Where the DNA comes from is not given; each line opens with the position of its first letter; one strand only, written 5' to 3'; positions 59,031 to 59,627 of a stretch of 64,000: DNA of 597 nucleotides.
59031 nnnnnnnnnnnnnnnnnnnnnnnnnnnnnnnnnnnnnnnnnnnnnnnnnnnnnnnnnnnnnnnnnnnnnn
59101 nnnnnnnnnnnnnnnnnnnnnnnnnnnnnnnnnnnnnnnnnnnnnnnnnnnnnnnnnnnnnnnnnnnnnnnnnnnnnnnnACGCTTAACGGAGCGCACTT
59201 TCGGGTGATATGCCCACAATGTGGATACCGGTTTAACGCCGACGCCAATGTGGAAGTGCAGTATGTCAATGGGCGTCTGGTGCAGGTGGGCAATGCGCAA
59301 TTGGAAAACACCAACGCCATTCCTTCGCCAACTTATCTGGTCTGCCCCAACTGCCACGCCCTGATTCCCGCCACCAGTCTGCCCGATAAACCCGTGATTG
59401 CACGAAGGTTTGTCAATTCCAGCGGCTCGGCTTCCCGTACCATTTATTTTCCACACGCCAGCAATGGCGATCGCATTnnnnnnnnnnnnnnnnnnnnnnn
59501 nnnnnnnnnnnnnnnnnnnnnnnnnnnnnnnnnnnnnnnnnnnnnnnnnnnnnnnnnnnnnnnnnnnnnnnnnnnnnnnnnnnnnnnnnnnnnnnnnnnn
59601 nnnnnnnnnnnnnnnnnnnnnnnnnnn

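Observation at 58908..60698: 596-aa signal peptidase I with Pro-rich N-terminal arm and a Cys4 zinc-ribbon insertion in the catalytic domain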

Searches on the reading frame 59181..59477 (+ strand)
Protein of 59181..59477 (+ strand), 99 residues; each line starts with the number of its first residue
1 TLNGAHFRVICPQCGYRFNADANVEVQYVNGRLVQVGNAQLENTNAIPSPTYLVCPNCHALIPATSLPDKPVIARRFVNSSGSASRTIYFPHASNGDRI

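Call 42: predict_structure(alignment_id=A4)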
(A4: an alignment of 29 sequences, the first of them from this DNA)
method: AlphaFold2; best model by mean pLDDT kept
length: 99 residues; sequences in the alignment: 29
mean_pLDDT: 84.7   pTM: 0.68
mean pLDDT of the five models: 84.7, 82.7, 82.6, 79.8, 63.7
residues with pLDDT >= 90: 33; 70-90: 59; 50-70: 4; < 50: 3
segments of 3 or more residues with pLDDT < 50: none
pLDDT, mean of each block of 10 residues (from residue 1): 76 93 86 80 86 94 90 83 83 74
secondary structure, 60 per line:
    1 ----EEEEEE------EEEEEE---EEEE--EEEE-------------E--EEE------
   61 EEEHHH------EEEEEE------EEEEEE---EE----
elements in order: E5-10 E17-22 E26-29 E32-35 E52-54 E61-63 E73-78 E85-90
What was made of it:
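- The module folds the same way on its own (pLDDT 84.7, call 42).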

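Call 44: fold_search(model_id=the predicted structure, library=pdb)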
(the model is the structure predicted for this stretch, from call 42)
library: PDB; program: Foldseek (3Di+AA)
matches with E <= 10: 103; with E <= 0.001: 0
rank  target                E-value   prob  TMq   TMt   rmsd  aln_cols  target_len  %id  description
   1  6hix_AV               2.9e-01  0.16  0.24  0.14  13.8       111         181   10  Cryo-EM structure of the Trypanosoma brucei mitochondrial ribosome - This entry contains the large mitoribosomal subu (released 2018-09-26)
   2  7aoi_AV               8.4e-01  0.10  0.23  0.13  13.6       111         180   10  Trypanosoma brucei mitochondrial ribosome large subunit assembly intermediate (released 2020-12-02)
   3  2j98_B                1.4e+00  0.13  0.28  0.27  10.9        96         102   11  Human coronavirus 229E non structural protein 9 cys69ala mutant (Nsp9) (released 2007-11-27)
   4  5bkh                  1.6e+00  0.04  0.17  0.12  20.6       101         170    9  The splicing activity and an alternative domain-swapped structure of the Pyrococcus horikoshii PolII mini-intein (released 2021-08-11)
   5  6skf_Ax               1.9e+00  0.33  0.30  0.44   6.9        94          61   13  Cryo-EM Structure of T. kodakarensis 70S ribosome (released 2020-07-29)
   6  7oec                  2.1e+00  0.05  0.19  0.13  14.3       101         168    8  Crystal structure of an intein from a hyperthermophile (released 2021-05-26)
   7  8rcz_B                2.4e+00  0.14  0.20  0.07   6.6        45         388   13  Structure of the enoyl-ACP reductase FabV from Pseudomonas aeruginosa with NADH cofactor (released 2024-12-18)
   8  9znf_BX               2.5e+00  0.11  0.19  0.29   9.6        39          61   20  Cryo-EM structure of the Methanosarcina acetivorans 70S ribosome in complex with SriA and SriB (released 2026-01-28)
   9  7zhg_W                2.7e+00  0.25  0.30  0.45   6.2        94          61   11  High-resolution cryo-EM structure of Pyrococcus abyssi 30S ribosomal subunit bound to mRNA and initiator tRNA anticodo (released 2022-06-29)
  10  9kbo_A                2.7e+00  0.04  0.18  0.09  16.7        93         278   10  Crystal structure of human Shiftless (SFL) containing phosphorylation sites Ser249, Thr250, Thr253 and Ser256 (released 2025-11-19)
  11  6tmf_Y                2.8e+00  0.44  0.27  0.40   2.9        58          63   21  Structure of an archaeal ABCE1-bound ribosomal post-splitting complex (released 2020-02-12)
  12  6sw9_W                3.0e+00  0.12  0.25  0.36   8.0        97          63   12  IC2A model of cryo-EM structure of a full archaeal ribosomal translation initiation complex devoid of aIF1 in P. abyss (released 2020-02-19)
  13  9e71_BY               3.1e+00  0.08  0.21  0.30  13.4        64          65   19  Cryo-EM structure of the Pyrobaculum calidifontis 70S ribosome (released 2024-11-20)
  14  4ce4_V                3.1e+00  0.03  0.15  0.14  14.3       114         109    9  39S large subunit of the porcine mitochondrial ribosome (released 2013-12-18)
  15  8h5y_B                3.1e+00  0.02  0.18  0.04  21.2       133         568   11  Crystal structure of RadD- ADP complex (released 2023-10-18)
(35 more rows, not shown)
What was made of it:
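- On Zinc ribbon / rubredoxin-like knuckle domain: The best Foldseek PDB hit has E 0.29 (call 44).
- Tried and rejected: Foldseek of the isolated ribbon module found nothing significant (call 44).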
